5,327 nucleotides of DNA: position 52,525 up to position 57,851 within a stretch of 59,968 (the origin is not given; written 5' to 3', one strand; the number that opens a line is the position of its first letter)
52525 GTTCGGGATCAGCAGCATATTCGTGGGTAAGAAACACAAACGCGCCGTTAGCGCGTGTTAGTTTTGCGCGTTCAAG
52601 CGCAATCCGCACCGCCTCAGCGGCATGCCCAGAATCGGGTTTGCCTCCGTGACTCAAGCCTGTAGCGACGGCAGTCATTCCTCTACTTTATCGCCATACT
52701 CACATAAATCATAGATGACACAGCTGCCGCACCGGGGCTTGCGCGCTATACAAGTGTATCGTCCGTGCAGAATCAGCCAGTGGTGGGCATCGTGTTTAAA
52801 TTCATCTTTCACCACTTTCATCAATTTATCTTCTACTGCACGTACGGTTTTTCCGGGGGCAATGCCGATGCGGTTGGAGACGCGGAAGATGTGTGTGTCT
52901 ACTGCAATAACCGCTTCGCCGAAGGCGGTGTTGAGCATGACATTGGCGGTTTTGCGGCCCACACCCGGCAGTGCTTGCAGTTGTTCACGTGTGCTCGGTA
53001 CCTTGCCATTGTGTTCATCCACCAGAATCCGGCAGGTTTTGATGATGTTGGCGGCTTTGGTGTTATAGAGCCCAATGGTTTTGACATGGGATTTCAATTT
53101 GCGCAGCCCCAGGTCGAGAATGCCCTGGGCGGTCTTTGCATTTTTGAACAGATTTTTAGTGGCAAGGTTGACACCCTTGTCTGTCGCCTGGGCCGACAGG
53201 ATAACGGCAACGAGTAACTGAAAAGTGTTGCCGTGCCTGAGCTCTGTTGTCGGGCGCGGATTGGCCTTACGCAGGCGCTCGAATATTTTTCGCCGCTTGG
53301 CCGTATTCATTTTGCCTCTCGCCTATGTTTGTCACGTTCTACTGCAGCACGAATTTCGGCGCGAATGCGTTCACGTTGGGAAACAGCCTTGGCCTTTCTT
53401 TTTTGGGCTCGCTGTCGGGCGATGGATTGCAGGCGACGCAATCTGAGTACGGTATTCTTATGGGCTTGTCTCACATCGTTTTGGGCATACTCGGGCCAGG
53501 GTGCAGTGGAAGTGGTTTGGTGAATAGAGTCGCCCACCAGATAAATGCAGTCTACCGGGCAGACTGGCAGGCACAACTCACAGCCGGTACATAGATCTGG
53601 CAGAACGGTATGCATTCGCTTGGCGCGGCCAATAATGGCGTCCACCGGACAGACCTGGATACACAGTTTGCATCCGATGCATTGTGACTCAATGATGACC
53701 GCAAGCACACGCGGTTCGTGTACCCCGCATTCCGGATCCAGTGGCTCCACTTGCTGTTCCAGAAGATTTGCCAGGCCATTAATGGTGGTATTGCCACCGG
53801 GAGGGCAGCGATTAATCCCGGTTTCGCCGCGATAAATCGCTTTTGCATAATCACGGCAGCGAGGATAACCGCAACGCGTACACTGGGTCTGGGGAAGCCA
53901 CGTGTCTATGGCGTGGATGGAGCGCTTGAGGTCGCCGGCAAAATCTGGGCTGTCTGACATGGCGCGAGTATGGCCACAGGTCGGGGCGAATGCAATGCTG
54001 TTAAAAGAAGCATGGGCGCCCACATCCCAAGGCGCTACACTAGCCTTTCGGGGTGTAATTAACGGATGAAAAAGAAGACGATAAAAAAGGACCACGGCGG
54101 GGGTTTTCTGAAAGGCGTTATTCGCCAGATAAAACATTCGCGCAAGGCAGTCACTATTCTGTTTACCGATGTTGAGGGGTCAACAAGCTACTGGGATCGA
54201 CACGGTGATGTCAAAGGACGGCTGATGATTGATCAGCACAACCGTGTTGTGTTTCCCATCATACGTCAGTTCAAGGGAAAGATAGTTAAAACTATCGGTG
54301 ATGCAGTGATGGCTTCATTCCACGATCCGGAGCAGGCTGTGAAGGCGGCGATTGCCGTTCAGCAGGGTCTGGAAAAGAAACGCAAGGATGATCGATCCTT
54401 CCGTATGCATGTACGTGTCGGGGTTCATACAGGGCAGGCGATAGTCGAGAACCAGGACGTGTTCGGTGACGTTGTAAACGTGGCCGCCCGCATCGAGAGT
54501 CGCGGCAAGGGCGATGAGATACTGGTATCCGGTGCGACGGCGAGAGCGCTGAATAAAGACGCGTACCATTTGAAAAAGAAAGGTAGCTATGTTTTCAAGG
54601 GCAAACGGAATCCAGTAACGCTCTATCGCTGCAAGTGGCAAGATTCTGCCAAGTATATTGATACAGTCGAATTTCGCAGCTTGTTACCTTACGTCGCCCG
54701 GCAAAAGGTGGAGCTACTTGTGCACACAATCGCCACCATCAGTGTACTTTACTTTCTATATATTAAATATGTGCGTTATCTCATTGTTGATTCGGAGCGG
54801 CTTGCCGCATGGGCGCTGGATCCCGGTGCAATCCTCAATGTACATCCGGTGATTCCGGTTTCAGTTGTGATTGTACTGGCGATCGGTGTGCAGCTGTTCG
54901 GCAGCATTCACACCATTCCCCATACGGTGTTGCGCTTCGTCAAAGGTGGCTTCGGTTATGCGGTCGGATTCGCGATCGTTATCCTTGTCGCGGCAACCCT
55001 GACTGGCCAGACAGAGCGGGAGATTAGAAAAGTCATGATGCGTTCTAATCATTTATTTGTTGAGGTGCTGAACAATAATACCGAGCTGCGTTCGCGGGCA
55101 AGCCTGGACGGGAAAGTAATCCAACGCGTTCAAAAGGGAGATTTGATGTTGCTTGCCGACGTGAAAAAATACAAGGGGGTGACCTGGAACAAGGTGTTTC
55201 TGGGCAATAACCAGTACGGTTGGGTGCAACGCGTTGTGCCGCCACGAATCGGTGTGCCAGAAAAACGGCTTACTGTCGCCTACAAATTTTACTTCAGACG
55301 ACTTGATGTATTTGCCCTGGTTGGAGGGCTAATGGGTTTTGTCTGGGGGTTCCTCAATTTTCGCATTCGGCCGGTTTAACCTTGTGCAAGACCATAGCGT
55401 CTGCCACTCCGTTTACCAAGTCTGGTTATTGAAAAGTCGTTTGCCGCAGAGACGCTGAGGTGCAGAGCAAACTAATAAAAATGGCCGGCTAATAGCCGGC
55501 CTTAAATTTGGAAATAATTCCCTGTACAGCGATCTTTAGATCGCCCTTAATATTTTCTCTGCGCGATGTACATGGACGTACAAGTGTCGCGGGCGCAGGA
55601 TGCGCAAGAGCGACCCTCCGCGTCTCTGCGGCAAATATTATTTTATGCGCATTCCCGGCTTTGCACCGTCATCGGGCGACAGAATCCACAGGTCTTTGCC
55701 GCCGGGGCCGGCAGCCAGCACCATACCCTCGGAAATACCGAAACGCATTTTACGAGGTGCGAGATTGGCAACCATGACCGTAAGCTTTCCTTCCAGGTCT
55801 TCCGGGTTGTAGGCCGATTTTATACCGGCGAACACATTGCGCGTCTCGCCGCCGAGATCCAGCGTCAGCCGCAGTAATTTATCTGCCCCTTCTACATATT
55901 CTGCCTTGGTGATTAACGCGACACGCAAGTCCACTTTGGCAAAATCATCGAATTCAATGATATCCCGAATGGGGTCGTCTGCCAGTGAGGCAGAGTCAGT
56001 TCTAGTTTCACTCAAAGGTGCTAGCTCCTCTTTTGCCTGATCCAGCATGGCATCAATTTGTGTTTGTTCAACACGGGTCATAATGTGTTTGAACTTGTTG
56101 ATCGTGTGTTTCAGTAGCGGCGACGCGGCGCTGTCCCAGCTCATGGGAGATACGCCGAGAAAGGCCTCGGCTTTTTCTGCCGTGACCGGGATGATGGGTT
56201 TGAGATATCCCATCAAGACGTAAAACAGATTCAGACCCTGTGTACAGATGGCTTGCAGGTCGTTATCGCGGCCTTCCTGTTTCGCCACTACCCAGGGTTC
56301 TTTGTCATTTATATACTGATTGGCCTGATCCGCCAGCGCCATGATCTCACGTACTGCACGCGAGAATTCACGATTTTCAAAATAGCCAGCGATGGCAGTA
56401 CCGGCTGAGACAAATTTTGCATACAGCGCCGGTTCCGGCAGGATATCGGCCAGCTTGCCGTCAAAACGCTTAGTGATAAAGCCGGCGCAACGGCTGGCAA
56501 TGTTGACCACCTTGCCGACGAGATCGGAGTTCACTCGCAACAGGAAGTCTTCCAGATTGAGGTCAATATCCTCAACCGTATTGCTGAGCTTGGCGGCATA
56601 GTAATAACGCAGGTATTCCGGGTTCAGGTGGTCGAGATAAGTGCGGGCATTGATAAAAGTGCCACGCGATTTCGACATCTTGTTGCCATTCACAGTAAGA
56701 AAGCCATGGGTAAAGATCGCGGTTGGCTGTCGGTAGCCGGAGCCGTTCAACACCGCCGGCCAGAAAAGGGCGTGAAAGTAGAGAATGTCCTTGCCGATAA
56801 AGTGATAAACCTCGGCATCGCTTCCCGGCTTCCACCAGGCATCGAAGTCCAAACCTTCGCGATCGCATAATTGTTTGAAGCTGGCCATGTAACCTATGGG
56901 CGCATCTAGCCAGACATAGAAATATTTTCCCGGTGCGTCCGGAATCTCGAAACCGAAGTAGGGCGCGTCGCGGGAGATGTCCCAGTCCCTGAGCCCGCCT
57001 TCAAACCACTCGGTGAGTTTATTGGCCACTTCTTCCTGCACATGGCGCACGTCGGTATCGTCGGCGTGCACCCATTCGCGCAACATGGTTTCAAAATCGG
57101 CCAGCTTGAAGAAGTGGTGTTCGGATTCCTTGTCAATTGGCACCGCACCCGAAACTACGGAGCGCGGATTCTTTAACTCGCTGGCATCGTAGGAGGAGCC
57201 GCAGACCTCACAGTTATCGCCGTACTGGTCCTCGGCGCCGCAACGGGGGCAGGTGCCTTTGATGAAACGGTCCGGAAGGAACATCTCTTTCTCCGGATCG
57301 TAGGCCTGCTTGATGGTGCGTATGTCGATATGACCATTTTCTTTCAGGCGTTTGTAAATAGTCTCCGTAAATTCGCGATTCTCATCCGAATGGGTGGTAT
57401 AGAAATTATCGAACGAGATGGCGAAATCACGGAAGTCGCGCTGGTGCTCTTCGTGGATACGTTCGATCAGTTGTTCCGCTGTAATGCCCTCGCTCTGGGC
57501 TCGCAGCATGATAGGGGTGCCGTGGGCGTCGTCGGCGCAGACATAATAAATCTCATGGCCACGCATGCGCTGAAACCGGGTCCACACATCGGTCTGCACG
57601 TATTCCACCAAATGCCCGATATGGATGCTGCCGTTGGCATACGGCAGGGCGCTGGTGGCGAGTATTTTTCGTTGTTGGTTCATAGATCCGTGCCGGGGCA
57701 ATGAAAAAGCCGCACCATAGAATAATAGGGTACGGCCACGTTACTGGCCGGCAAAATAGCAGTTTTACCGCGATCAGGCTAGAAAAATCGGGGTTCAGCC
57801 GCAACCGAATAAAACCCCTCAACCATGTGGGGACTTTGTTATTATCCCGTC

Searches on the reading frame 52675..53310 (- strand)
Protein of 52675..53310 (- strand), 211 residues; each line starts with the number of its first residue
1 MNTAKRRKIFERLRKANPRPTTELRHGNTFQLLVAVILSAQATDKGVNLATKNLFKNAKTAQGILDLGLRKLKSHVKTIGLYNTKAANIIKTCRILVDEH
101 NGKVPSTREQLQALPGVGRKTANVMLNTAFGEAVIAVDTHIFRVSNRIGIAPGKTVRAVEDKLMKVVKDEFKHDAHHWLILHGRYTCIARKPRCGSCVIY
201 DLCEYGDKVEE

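Call 4: search_protein_families(library=pfam, proteins=[window:52675-53310:-])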
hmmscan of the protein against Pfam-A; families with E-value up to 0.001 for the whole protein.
window:52675-53310:- (211 aa): 4 families
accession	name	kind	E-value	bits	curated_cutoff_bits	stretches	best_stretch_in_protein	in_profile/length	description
PF00730.31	HhH-GPD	-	6.1e-24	84.9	26.2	1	34-168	1-107/108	HhH-GPD superfamily base excision DNA repair protein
PF00633.29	HHH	-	2.3e-08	33.9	24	1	100-124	2-26/30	Helix-hairpin-helix motif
PF10576.14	EndIII_4Fe-2S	-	7.6e-06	26.5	20.5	1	187-203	1-17/17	Iron-sulfur binding domain of endonuclease III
PF22175.2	Ogg-HhH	-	0.0009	19.3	27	0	28-151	19-145/173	8-oxoguanine DNA glycosylase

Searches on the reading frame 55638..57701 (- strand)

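Call 44: search_protein_families(library=pfam, proteins=[window:55638-57701:-])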
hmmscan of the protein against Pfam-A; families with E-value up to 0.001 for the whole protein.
window:55638-57701:- (687 aa): 7 families
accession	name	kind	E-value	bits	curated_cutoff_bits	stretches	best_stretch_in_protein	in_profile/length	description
PF09334.17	tRNA-synt_1g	-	3.8e-158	526.8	20.1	1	14-405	2-390/391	tRNA synthetases class I (M)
PF01588.26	tRNA_bind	-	3.3e-25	88.4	27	1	592-684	1-95/96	Putative tRNA binding domain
PF00133.28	tRNA-synt_1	-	9.7e-16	58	22.7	1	17-245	29-236/414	tRNA synthetases class I (I, L, M and V)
PF01406.26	tRNA-synt_1e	-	4.2e-13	49.8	27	2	23-124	20-120/301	tRNA synthetases class I (C) catalytic domain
PF19303.5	Anticodon_3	-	1.3e-08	35.3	23.5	1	424-531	12-117/152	Anticodon binding domain of methionyl tRNA ligase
PF01921.24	tRNA-synt_1f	-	4.2e-07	29.7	27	1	322-381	263-322/360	tRNA synthetases class I (K)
PF08264.19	Anticodon_1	-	0.00078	19.8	25.1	0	430-512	8-87/148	Anticodon-binding domain of tRNA ligase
